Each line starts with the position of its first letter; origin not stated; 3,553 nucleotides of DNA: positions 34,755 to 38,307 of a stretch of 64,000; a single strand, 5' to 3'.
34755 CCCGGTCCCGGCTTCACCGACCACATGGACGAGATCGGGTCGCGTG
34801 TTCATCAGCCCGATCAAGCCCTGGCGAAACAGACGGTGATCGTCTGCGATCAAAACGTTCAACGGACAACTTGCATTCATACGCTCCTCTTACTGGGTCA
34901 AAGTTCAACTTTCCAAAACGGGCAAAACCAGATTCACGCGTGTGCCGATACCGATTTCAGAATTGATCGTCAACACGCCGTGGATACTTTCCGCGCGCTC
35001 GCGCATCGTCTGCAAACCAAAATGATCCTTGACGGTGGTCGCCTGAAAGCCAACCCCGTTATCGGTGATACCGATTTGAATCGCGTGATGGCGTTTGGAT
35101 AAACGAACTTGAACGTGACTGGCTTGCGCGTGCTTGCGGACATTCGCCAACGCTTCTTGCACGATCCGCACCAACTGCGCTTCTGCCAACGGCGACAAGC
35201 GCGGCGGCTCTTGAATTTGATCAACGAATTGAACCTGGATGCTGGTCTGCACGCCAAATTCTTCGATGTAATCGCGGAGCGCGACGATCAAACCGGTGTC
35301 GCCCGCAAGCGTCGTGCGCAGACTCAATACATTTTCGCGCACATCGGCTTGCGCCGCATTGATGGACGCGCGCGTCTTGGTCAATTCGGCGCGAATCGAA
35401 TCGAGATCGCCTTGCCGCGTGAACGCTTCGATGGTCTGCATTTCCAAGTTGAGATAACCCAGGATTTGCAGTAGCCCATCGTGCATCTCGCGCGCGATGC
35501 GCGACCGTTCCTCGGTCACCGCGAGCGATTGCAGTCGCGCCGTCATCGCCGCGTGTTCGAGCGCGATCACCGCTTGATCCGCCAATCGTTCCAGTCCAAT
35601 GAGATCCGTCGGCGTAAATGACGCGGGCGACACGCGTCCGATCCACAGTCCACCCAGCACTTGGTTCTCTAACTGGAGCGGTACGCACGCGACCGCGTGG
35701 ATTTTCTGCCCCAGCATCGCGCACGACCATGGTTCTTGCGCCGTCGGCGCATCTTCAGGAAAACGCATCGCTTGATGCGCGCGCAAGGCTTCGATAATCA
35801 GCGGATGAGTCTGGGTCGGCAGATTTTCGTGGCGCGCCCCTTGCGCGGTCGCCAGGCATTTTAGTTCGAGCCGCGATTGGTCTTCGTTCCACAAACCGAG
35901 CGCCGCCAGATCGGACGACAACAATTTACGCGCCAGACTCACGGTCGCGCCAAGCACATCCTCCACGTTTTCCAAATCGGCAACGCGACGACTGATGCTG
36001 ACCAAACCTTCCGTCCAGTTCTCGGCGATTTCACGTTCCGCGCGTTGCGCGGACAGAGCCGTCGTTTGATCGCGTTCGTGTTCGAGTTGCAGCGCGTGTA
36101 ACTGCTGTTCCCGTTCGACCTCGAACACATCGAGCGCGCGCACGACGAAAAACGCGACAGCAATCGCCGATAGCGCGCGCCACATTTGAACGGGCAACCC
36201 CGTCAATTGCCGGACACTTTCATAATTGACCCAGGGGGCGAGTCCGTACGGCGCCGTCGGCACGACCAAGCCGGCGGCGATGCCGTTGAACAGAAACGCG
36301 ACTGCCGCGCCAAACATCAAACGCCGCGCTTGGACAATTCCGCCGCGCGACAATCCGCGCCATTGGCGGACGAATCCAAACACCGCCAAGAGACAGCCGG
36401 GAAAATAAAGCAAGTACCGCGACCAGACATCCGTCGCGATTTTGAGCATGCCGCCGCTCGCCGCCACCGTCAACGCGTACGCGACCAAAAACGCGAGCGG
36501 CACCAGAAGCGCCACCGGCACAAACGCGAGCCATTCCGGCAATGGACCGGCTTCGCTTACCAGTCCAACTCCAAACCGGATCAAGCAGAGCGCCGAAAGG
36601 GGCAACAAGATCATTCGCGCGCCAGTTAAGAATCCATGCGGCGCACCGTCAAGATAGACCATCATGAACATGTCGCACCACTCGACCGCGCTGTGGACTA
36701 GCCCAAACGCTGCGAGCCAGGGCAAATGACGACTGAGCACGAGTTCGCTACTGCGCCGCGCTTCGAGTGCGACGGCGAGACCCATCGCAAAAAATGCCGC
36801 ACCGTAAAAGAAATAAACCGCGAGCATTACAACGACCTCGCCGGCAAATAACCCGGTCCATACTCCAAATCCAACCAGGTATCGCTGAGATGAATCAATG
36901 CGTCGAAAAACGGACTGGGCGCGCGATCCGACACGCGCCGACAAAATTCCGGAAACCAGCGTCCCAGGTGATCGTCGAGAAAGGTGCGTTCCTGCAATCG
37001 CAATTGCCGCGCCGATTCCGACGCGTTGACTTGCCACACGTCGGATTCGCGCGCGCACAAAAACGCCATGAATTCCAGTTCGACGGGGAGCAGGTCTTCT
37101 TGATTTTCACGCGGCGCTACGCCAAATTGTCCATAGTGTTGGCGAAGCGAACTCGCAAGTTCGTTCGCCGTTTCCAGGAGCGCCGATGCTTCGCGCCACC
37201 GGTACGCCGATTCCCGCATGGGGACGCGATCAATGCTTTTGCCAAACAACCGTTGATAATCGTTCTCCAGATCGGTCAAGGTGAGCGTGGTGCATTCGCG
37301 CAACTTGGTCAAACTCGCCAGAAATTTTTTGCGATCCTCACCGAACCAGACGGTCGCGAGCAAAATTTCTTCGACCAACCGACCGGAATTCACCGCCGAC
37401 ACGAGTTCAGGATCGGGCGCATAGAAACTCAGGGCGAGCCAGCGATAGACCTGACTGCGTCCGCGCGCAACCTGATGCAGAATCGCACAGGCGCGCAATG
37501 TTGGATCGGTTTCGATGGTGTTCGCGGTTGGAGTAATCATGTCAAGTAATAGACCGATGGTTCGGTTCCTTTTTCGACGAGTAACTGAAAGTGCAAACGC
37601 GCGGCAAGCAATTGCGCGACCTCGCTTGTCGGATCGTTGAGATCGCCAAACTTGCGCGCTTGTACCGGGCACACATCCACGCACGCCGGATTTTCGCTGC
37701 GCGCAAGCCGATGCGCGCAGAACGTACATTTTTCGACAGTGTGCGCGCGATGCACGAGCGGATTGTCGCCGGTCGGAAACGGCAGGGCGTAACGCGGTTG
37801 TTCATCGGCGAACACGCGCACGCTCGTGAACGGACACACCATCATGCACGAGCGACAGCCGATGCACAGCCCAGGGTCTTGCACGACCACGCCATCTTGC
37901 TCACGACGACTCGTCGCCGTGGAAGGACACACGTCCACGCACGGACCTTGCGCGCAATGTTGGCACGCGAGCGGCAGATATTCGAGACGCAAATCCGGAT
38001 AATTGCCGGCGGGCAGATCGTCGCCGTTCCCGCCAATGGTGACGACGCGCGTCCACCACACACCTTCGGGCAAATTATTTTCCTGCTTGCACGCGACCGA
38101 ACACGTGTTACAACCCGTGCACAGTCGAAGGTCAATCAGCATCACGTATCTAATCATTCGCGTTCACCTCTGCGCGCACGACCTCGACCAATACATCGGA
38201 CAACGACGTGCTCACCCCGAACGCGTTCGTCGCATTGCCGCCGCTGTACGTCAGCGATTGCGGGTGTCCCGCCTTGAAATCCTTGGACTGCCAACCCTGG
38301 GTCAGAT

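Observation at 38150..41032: DmsA-like molybdoenzyme fused to a degenerate receiver domain, with a fossil Tat leader between the two halves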

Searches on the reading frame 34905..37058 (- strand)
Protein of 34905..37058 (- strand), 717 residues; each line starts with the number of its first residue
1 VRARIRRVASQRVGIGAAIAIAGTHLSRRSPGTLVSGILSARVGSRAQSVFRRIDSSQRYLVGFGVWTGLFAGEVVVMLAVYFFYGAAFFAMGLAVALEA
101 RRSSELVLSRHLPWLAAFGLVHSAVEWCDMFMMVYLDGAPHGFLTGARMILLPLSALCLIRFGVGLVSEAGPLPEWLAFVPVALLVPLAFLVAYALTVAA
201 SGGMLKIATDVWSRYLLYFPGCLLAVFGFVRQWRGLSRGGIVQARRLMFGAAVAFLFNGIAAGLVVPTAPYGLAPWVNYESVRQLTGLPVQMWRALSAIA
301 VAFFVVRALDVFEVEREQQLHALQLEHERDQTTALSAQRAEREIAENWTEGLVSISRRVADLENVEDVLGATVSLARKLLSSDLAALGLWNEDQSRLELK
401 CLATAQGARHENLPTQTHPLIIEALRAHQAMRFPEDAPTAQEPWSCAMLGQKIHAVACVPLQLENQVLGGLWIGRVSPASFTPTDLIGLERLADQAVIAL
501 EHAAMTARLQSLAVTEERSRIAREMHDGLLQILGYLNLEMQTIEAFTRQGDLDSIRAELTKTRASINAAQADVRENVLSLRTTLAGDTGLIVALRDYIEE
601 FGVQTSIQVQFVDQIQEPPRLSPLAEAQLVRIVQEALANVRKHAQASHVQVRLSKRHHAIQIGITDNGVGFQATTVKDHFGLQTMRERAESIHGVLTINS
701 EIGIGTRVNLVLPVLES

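Call 7: search_protein_families(library=pfam, proteins=[window:34905-37058:-], max_evalue=0.001)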
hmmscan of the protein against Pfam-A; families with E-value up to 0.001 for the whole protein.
window:34905-37058:- (717 aa): 6 families
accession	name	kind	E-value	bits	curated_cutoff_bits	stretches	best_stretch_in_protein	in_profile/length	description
PF13185.12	GAF_2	-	1.1e-11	45.5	28.6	1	364-501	3-136/136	GAF domain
PF02518.31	HATPase_c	-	2.5e-11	44.4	26.4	1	626-714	3-109/111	Histidine kinase-, DNA gyrase B-, and HSP90-like ATPase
PF07730.19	HisKA_3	-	1.7e-10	41.7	24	1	517-583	1-66/68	Histidine kinase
PF13492.12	GAF_3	-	9.4e-10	39.4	27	1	364-502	1-129/129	GAF domain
PF01590.32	GAF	-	4.8e-09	37.3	22.4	1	365-500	2-133/133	GAF domain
PF13581.12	HATPase_c_2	-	4.2e-05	24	27.4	1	619-678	22-86/127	Histidine kinase-like ATPase domain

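Call 46: search_protein_families(library=ncbifam, proteins=[window:34905-36827:-], max_evalue=0.00001)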
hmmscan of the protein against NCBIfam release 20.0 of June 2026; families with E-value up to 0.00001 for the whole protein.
window:34905-36827:- (640 aa): 8 families
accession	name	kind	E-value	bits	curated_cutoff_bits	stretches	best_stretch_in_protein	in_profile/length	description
NF008184.0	PRK10935.1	equivalog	9.8e-38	130.1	553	1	333-636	259-558/565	nitrate/nitrite two-component system sensor histidine kinase NarQ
NF007896.0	PRK10600.1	equivalog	2.7e-35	122.1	578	1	419-633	371-581/598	nitrate/nitrite two-component system sensor histidine kinase NarX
NF052443.1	SensHisKinMctS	equivalog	1.1e-34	119.6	700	1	436-636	246-447/457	two-component system sensor histidine kinase MctS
NF052531.1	Strep_LiaS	equivalog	2.5e-29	102.6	450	1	435-638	127-328/328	envelope stress sensor histidine kinase LiaS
NF008649.0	PRK11644.1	equivalog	1.1e-22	80.4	408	1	434-638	295-497/499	signal transduction histidine-protein kinase/phosphatase UhpB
NF047786.1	his_kin_MadS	equivalog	1.1e-20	74.1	500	1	432-636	222-434/434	MadS family sensor histidine kinase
NF047322.1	HK_morpho_MacS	equivalog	1.1e-13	51.1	300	1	424-636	166-367/367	MacS family sensor histidine kinase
NF003451.0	PRK05022.1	equivalog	7.3e-06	25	476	0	296-444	30-180/512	nitric oxide reductase transcriptional regulator NorR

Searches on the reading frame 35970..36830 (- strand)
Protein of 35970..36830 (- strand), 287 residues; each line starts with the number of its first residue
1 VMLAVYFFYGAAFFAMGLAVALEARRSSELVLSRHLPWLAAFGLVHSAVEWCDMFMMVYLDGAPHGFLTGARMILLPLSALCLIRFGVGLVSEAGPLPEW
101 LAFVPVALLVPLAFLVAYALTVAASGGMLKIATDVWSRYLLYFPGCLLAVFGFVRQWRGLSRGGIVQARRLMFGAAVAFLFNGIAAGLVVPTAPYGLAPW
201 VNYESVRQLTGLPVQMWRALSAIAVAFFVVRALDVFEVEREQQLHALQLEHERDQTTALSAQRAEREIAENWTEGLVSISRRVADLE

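Call 47: search_protein_families(library=pfam, proteins=[window:35970-36830:-], max_evalue=10)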
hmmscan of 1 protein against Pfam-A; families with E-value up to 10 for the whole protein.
seq(287 aa): 0 families

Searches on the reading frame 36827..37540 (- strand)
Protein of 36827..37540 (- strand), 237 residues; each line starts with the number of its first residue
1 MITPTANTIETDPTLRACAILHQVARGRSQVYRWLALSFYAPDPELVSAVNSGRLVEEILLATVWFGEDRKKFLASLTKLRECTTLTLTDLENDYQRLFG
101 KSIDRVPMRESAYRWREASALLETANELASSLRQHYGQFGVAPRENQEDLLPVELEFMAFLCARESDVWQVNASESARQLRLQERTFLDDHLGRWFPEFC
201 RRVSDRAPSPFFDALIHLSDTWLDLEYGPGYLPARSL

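Call 46: search_protein_families(library=ncbifam, proteins=[window:36827-37540:-], max_evalue=0.00001)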
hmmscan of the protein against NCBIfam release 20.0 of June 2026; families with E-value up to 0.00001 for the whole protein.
window:36827-37540:- (237 aa): 2 families
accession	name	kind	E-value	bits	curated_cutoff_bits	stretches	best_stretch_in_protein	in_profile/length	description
TIGR03482.1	DMSO_red_II_cha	subfamily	1.9e-19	70.4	152.3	1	28-219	2-181/197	DMSO reductase family type II enzyme chaperone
NF003442.0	PRK04976.1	equivalog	4.1e-09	36.7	132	1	25-226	9-204/211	molecular chaperone TorD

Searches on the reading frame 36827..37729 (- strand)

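Call 7: search_protein_families(library=pfam, proteins=[window:36827-37729:-], max_evalue=0.001)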
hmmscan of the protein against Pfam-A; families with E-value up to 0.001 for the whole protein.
window:36827-37729:- (300 aa): 1 family
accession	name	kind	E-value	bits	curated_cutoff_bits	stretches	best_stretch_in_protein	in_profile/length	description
PF02613.20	Nitrate_red_del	-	1.2e-17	64.6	22.2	1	138-263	13-135/136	Nitrate reductase delta subunit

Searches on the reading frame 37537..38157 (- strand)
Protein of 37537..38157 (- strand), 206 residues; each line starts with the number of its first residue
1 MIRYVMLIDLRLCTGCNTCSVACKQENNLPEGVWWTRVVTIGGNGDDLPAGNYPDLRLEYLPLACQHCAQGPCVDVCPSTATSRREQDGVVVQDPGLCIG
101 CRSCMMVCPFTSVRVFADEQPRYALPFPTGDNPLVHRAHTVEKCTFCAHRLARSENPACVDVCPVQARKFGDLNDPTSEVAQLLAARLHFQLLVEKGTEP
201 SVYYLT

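Call 7: search_protein_families(library=pfam, proteins=[window:37537-38157:-], max_evalue=0.001)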
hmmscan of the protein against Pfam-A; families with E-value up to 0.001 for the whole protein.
window:37537-38157:- (206 aa): 12 families
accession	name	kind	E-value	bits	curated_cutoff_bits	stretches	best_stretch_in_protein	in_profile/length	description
PF13247.11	Fer4_11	-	1.7e-18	67.1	26.2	2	58-115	3-61/100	4Fe-4S dicluster domain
PF13237.11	Fer4_10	-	2.4e-13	50.2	25.5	3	6-78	2-53/53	4Fe-4S dicluster domain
PF13187.11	Fer4_9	-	3e-11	43.6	27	3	98-166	2-50/52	4Fe-4S dicluster domain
PF12838.12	Fer4_7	-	3.3e-11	43.9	27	2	65-110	2-50/52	4Fe-4S dicluster domain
PF12797.12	Fer4_2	-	2.1e-10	40.3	24.5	2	90-110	2-22/22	4Fe-4S binding domain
PF00037.32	Fer4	-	3.3e-10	39.8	21.1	1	92-110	2-20/24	4Fe-4S binding domain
PF12837.12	Fer4_6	-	3.8e-10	39.6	25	1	94-110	5-21/24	4Fe-4S binding domain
PF13183.11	Fer4_8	-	5.5e-08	33.7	27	1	98-166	5-67/68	4Fe-4S dicluster domain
PF13534.11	Fer4_17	-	2.4e-07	31.6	22.2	0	98-148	2-50/61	4Fe-4S dicluster domain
PF12798.12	Fer4_3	-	7.5e-07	30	27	0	144-167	1-15/15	4Fe-4S binding domain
PF25160.1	LdpA_Fe-S-bd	-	1.2e-06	28.6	27.6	1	67-115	4-45/49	LdpA Fe-S cluster-binding domain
PF12800.12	Fer4_4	-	0.00011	22.6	24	0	96-110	2-16/17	4Fe-4S binding domain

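Call 46: search_protein_families(library=ncbifam, proteins=[window:37537-38157:-], max_evalue=0.00001)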
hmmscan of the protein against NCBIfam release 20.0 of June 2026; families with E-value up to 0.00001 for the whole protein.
window:37537-38157:- (206 aa): 20 families
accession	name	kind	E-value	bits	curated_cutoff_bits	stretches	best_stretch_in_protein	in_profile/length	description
NF041715.1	arsenate_red_ArrB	equivalog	1.3e-51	175.4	450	2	3-116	2-107/233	arsenate respiratory reductase iron-sulfur subunit ArrB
NF045797.1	DsrO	equivalog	1.5e-49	168.5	200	1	3-205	43-234/235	sulfate reduction electron transfer complex DsrMKJOP subunit DsrO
TIGR03149.1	cyt_nit_nrfC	equivalog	4.2e-43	147.3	377.6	1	2-204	37-215/225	cytochrome c nitrite reductase Fe-S protein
NF041782.1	mnquin_red_QrcC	equivalog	6.3e-42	143.9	400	1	4-206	1-226/239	menaquinone reductase iron-sulfur cluster-binding subunit QrcC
NF011569.0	PRK14993.1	equivalog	6.4e-39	133.8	416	1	3-205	43-222/244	tetrathionate reductase subunit TtrB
TIGR02951.1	DMSO_dmsB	equivalog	1.5e-37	129.1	214.1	1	6-175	4-155/161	DMSO/selenate family reductase complex B subunit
TIGR03478.1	DMSO_red_II_bet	subfamily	1.6e-29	102.9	480.7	1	47-205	113-253/321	DMSO reductase family type II enzyme, iron-sulfur subunit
NF042979.1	EthbenzDh_ebdB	equivalog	7e-25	87.6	740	1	46-205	134-275/354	ethylbenzene dehydrogenase subunit beta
NF008134.0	PRK10882.1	equivalog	1.3e-24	86.9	263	1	59-186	107-221/329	hydrogenase 2 operon protein HybA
NF038355.1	FDH3_beta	equivalog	1.5e-22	80.5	240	1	6-175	5-166/180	formate dehydrogenase FDH3 subunit beta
NF045715.1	sulf_resp_HmcB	equivalog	4.4e-20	72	420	1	63-175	105-200/307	sulfate respiration complex iron-sulfur protein HmcB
TIGR01582.1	FDH-beta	equivalog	9.7e-19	67.5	334.7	1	5-179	23-188/283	formate dehydrogenase subunit beta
NF007658.0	PRK10330.1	equivalog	6.2e-16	58.4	260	1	64-169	57-153/181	electron transport protein HydN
NF007382.0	PRK09898.1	equivalog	9.8e-16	57.9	213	1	6-115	61-173/208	ferredoxin-like protein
NF009408.0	PRK12769.1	equivalog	2.7e-15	55.5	1003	1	4-169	4-143/659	formate-dependent uric acid utilization protein AegA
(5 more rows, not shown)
